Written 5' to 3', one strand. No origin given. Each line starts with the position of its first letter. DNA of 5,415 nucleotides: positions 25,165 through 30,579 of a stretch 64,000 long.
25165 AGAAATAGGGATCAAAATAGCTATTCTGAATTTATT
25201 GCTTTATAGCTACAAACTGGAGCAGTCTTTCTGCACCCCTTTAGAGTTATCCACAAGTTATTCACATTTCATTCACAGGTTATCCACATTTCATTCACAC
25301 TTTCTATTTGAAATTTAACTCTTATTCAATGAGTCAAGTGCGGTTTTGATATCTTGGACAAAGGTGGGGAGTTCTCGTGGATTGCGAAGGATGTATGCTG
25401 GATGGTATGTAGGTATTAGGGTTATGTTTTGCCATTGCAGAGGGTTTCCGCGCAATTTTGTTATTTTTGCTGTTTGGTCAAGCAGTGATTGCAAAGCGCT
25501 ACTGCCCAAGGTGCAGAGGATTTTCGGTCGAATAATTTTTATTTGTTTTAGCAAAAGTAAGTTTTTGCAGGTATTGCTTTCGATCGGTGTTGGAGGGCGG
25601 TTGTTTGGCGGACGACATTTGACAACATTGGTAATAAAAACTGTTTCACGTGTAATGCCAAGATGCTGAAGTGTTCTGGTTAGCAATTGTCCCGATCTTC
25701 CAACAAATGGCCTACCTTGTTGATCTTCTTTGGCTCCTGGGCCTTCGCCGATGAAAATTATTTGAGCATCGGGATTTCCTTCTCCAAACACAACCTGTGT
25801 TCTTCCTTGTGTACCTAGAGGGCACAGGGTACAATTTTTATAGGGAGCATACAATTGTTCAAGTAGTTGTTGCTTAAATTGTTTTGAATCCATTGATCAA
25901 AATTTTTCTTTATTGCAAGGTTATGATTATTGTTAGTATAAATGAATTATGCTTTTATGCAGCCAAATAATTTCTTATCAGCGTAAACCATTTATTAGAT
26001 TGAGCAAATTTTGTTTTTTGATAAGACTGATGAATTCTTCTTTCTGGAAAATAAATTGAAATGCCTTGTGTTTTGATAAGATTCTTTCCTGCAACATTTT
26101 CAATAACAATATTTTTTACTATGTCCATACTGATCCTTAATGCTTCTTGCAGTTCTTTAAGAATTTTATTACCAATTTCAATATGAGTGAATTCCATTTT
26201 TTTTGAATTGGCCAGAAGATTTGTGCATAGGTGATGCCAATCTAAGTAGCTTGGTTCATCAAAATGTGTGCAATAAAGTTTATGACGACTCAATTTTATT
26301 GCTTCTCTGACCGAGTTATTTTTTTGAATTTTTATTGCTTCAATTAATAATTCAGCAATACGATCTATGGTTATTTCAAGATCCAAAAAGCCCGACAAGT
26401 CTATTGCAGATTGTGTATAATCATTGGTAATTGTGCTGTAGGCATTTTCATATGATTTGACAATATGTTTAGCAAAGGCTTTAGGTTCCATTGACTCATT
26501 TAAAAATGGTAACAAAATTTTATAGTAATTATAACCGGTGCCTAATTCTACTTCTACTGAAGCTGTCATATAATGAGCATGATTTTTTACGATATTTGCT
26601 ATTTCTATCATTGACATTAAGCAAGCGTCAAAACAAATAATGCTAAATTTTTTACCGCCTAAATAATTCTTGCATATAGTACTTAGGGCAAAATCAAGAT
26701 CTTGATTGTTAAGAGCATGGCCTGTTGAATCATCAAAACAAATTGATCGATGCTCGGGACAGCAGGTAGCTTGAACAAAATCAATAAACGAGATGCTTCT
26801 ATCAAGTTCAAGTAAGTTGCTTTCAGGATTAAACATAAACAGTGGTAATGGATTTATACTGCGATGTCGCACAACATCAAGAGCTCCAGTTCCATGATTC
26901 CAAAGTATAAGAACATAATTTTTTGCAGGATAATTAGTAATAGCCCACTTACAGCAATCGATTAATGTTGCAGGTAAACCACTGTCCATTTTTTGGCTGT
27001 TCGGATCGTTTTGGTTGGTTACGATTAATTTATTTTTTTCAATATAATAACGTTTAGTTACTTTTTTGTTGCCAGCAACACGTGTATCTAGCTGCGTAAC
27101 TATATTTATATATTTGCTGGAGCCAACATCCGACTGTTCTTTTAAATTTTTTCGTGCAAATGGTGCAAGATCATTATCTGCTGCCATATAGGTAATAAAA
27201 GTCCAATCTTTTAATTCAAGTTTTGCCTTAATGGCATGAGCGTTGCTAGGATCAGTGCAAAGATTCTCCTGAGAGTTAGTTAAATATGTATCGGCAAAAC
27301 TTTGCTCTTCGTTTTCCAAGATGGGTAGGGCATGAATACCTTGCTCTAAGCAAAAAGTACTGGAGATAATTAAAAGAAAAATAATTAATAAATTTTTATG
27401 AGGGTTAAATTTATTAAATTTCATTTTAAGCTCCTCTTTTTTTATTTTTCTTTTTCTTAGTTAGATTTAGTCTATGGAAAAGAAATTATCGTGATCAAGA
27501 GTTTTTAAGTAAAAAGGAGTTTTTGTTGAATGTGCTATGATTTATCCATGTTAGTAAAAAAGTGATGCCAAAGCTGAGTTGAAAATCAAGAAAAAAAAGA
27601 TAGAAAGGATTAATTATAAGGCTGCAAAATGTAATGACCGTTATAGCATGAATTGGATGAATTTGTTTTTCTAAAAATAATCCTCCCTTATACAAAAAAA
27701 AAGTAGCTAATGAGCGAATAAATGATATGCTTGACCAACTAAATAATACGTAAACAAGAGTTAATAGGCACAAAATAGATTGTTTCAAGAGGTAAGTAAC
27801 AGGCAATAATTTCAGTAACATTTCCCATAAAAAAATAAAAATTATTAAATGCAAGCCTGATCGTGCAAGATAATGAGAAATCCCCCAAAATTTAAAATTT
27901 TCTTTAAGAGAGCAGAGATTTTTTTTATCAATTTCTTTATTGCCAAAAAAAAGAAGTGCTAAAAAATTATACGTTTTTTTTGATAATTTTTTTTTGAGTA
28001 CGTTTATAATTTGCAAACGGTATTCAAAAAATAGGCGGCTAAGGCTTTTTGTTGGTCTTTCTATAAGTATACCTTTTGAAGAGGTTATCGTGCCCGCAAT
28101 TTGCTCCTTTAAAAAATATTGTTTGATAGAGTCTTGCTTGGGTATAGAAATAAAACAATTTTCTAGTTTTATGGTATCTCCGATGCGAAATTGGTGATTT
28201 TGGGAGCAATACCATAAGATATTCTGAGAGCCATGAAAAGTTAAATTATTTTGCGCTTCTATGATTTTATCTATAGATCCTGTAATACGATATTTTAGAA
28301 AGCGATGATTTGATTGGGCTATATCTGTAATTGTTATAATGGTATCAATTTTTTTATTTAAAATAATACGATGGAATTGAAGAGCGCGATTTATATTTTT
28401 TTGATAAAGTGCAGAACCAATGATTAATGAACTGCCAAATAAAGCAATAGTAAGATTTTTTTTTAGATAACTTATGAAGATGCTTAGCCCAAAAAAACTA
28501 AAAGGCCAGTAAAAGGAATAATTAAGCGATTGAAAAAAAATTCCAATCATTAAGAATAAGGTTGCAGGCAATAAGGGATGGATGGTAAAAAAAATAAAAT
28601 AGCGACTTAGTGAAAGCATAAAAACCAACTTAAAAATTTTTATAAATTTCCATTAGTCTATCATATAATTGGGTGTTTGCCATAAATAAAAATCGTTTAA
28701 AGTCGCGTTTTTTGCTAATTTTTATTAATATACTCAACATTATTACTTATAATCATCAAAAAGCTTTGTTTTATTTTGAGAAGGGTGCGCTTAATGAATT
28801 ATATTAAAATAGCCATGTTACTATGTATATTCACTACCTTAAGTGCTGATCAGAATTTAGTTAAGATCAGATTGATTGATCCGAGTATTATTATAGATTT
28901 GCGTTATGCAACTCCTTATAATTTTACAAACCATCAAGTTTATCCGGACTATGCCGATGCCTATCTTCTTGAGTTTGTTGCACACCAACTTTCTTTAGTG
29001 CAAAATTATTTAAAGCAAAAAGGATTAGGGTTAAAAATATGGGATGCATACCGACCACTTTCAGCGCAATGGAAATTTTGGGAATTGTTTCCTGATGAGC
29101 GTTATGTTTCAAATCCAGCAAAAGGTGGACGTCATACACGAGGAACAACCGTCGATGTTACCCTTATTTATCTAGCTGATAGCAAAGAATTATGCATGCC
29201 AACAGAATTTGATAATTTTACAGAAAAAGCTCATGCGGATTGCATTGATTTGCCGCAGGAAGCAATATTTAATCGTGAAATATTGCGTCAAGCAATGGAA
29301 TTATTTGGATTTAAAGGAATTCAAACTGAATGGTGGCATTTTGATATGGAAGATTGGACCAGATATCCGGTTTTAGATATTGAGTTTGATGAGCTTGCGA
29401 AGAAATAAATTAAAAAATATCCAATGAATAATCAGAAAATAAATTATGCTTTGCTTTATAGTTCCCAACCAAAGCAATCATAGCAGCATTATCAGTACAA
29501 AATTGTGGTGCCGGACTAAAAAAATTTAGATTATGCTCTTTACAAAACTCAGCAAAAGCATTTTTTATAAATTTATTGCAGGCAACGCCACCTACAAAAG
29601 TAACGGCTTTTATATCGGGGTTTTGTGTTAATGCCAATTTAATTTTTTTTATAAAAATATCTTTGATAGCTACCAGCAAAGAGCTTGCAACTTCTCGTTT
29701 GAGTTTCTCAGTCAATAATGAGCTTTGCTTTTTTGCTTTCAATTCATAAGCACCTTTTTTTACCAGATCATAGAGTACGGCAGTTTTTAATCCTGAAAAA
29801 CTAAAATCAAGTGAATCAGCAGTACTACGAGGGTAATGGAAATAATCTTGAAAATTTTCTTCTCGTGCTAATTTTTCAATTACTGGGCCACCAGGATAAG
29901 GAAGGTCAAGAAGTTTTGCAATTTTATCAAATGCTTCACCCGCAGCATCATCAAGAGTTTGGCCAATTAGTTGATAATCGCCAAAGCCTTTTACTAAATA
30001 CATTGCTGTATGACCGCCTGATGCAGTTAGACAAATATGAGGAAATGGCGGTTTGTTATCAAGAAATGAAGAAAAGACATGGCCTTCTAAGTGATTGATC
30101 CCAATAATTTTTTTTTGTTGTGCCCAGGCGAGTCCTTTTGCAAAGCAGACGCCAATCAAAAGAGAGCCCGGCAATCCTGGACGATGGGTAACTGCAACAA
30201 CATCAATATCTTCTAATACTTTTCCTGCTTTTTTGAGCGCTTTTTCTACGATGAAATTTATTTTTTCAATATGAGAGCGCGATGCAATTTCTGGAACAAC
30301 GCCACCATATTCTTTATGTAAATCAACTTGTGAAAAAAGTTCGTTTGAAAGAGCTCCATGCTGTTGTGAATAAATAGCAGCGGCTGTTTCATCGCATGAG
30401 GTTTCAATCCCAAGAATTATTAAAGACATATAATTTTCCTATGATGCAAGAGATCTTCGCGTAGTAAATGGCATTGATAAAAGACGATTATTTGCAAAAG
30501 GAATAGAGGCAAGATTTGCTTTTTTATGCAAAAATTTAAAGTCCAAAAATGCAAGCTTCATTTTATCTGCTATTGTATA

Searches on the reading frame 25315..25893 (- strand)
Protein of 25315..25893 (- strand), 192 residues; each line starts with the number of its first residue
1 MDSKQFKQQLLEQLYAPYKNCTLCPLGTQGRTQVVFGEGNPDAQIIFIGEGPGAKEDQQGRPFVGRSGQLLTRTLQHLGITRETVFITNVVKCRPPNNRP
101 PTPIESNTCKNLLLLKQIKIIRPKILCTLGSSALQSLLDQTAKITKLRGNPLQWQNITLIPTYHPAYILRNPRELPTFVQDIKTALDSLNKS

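Call 7: search_protein_families(library=ncbifam, proteins=[window:25315-25893:-])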
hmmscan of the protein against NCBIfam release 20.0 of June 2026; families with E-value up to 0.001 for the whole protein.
window:25315-25893:- (192 aa): 3 families
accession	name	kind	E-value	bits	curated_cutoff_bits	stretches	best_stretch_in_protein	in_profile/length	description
TIGR00758.1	UDG_fam4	subfamily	2.6e-57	193.3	125.3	1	21-187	1-168/173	uracil-DNA glycosylase, family 4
NF040953.1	Arch_udg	equivalog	2.1e-55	187.1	250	1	12-184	2-181/184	type-4 uracil-DNA glycosylase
TIGR03914.1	UDG_fam_dom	hypoth_equivalog_domain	5.1e-42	144.1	189.95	1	6-174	40-214/231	UdgX family uracil-DNA binding protein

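Call 31: find_encoding_contigs(protein=window:25315-25893:-, flank=10000, max_places=4)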
Protein window:25315-25893:- (192 aa): no gene with exactly this product is on record in the collection.

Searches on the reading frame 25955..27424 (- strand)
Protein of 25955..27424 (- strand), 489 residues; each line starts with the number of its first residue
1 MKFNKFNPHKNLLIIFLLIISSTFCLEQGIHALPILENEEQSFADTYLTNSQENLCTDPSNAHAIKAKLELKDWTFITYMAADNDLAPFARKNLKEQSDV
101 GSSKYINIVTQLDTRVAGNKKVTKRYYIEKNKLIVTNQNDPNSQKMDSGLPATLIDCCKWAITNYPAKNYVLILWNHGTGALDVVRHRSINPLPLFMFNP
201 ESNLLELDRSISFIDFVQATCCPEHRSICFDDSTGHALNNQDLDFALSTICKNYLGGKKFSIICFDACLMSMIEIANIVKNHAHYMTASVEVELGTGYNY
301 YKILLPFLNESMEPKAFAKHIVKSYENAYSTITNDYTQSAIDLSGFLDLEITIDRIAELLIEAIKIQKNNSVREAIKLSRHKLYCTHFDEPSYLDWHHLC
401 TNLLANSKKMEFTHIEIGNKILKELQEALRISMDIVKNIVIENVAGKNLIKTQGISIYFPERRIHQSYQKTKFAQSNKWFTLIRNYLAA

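Call 7: search_protein_families(library=ncbifam, proteins=[window:25955-27424:-])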
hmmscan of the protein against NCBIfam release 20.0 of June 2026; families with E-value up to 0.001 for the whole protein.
window:25955-27424:- (489 aa): 1 family
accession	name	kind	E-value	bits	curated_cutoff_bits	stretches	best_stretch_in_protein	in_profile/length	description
TIGR02806.2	clostrip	equivalog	1.7e-09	37.1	550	1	226-304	136-218/472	clostripain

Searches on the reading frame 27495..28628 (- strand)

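Call 7: search_protein_families(library=ncbifam, proteins=[window:27495-28628:-])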
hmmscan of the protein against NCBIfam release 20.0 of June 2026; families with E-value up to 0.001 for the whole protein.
window:27495-28628:- (377 aa): 3 families
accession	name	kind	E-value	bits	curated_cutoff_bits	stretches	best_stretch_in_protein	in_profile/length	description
NF045979.1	ComEC_MAG0480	equivalog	1.9e-11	43.4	150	1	33-375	43-348/461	MAG0480 family ComEC-like protein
TIGR00361.1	ComEC_Rec2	equivalog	4.2e-10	38.4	190.05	1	91-364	12-279/663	DNA internalization-related competence protein ComEC/Rec2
TIGR00360.1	ComEC_N-term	subfamily_domain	7.3e-07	29.6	36.5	1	250-362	1-114/171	ComEC/Rec2-related protein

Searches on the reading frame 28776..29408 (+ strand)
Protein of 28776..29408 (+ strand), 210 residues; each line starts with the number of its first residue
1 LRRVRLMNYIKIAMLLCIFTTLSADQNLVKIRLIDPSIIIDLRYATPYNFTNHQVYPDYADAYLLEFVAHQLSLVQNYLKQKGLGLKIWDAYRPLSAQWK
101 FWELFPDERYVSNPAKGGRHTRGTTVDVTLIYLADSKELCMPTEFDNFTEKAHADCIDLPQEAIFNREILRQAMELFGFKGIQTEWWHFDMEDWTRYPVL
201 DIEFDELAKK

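Call 7: search_protein_families(library=ncbifam, proteins=[window:28776-29408:+])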
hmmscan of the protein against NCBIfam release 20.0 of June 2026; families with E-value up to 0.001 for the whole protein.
window:28776-29408:+ (210 aa): 2 families
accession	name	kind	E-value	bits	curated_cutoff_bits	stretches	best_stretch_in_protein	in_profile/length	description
NF007557.0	PRK10178.1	equivalog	2.5e-44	151.2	176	1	24-201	3-178/188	D-alanyl-D-alanine dipeptidase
NF033115.1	dipept_VanX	equivalog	5.2e-22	78.6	320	2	117-194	111-188/199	D-Ala-D-Ala dipeptidase VanX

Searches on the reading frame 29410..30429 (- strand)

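Call 7: search_protein_families(library=ncbifam, proteins=[window:29410-30429:-])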
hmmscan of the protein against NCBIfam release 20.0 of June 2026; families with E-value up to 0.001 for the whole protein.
window:29410-30429:- (339 aa): 5 families
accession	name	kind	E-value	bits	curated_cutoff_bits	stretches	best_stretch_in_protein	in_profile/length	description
TIGR03723.1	T6A_TsaD_YgjD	equivalog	4.1e-115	384.2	296.1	1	5-325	1-312/314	tRNA (adenosine(37)-N6)-threonylcarbamoyltransferase complex transferase subunit TsaD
TIGR00329.1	gcp_kae1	subfamily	2.7e-98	329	207.8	1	6-319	1-305/305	tRNA (adenosine(37)-N6)-threonylcarbamoyltransferase complex transferase subunit TsaD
TIGR03722.2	arch_KAE1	equivalog_domain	9.1e-52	176.1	375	1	5-331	1-302/323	KEOPS complex N(6)-L-threonylcarbamoyladenine synthase Kae1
NF007174.0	PRK09605.1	equivalog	3.6e-51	174.2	447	1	4-328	2-301/535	bifunctional N(6)-L-threonylcarbamoyladenine synthase/serine/threonine protein kinase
TIGR03725.1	T6A_YeaZ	equivalog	2e-08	34.5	69.3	1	5-118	1-98/212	tRNA (adenosine(37)-N6)-threonylcarbamoyltransferase complex dimerization subunit type 1 TsaB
